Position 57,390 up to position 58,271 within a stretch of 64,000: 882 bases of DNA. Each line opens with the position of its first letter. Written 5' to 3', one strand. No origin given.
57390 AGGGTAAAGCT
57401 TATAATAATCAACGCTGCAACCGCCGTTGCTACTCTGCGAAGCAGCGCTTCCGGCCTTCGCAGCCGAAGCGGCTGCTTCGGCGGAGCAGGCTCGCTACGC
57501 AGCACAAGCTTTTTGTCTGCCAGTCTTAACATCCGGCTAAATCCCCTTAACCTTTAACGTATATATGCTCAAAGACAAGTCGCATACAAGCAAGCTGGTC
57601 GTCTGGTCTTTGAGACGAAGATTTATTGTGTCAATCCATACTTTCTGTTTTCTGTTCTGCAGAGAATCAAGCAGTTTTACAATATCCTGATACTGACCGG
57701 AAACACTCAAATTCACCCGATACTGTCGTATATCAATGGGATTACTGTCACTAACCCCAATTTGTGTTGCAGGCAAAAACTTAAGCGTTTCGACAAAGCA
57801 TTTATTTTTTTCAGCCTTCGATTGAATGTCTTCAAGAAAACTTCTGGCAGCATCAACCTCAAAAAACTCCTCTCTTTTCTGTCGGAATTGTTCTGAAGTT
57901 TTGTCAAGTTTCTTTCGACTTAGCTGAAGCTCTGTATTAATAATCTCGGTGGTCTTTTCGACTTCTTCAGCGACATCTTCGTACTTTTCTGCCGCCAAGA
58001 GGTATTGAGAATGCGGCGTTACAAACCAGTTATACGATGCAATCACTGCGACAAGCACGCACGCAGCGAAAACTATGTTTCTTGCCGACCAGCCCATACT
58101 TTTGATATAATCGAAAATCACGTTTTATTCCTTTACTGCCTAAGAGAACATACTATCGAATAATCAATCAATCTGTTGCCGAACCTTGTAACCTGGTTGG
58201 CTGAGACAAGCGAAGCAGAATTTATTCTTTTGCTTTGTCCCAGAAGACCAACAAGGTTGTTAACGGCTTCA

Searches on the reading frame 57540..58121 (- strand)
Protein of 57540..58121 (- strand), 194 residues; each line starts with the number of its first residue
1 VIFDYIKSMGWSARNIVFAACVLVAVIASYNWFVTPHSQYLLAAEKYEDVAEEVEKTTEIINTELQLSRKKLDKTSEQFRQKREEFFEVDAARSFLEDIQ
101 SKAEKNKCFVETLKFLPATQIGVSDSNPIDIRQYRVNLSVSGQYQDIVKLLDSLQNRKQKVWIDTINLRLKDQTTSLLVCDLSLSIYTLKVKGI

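Call 67: search_protein_families(library=pfam, proteins=[window:57540-58121:-], max_evalue=0.001)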
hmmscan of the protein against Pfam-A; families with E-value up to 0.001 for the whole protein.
window:57540-58121:- (194 aa): 2 families
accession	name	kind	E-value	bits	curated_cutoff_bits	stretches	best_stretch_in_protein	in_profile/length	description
PF04350.18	PilO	-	2.8e-06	28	22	1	46-188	7-142/145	Pilus assembly protein, PilO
PF10741.14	T2SSM_b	-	3.9e-06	27.1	21.7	1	94-188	18-111/111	Type II secretion system (T2SS), protein M subtype b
